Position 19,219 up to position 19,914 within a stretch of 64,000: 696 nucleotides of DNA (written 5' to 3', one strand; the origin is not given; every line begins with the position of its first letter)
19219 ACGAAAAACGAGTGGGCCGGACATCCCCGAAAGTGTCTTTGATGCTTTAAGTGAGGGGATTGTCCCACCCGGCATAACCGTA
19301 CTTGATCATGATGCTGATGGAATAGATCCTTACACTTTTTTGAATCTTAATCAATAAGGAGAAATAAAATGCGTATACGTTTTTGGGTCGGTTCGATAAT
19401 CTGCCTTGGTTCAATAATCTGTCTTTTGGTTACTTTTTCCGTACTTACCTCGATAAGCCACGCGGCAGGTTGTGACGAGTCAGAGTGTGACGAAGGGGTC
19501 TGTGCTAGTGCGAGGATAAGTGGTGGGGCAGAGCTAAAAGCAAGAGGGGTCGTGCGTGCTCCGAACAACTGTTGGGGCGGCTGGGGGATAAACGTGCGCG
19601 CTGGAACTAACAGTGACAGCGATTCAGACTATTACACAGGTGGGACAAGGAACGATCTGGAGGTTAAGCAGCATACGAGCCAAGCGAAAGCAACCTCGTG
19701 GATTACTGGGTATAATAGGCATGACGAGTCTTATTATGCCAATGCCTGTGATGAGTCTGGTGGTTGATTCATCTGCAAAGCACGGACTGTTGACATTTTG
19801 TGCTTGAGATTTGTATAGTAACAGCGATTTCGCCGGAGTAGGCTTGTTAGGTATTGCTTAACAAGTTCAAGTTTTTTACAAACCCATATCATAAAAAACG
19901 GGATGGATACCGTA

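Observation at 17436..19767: Family of small Sec-secreted proteins (about 100 aa mature) with shared motif, one Cys-rich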

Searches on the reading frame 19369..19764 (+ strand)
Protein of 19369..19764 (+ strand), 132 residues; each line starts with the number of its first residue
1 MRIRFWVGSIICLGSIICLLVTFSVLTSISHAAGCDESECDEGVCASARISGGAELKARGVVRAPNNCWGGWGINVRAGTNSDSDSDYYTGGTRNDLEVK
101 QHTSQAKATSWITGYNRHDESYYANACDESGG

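Call 6: search_protein_families(library=pfam, proteins=[window:19369-19764:+], max_evalue=1)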
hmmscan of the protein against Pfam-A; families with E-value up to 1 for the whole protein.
window:19369-19764:+ (132 aa): 1 family
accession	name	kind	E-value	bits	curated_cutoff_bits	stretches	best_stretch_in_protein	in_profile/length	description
PF16558.10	AZUL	-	0.052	14.2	23.8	1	34-53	15-31/59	Amino-terminal Zinc-binding domain of ubiquitin ligase E3A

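Call 13: find_homologous_proteins(query=window:19369-19764:+, max_evalue=0.01)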
Query window:19369-19764:+ (132 aa): 7 proteins with E <= 0.01 among 11 candidates.
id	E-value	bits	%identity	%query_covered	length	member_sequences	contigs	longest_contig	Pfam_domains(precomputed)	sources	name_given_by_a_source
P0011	6.6e-63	229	78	100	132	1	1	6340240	-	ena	-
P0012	6.9e-60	219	76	100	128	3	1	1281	-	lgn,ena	-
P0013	2.3e-59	217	76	99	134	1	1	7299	-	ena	-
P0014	2.3e-54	201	70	100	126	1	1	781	-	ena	-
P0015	3.5e-54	200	71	97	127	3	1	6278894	-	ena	-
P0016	4.5e-54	200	72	99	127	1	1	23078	-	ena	-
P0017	1.7e-50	188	68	97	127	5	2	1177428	-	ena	-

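Call 18: search_protein_families(library=ncbifam, proteins=[window:19369-19764:+], max_evalue=1)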
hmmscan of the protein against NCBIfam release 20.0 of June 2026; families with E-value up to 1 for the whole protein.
window:19369-19764:+ (132 aa): 0 families

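Call 57: search_protein_families(library=padloc, proteins=[window:19369-19764:+], max_evalue=0.1)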
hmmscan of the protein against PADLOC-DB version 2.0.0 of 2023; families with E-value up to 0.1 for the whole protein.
window:19369-19764:+ (132 aa): 0 families

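Call 58: search_protein_families(library=phrogs, proteins=[window:19369-19764:+], max_evalue=0.1)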
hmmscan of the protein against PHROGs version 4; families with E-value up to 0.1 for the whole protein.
window:19369-19764:+ (132 aa): 0 families
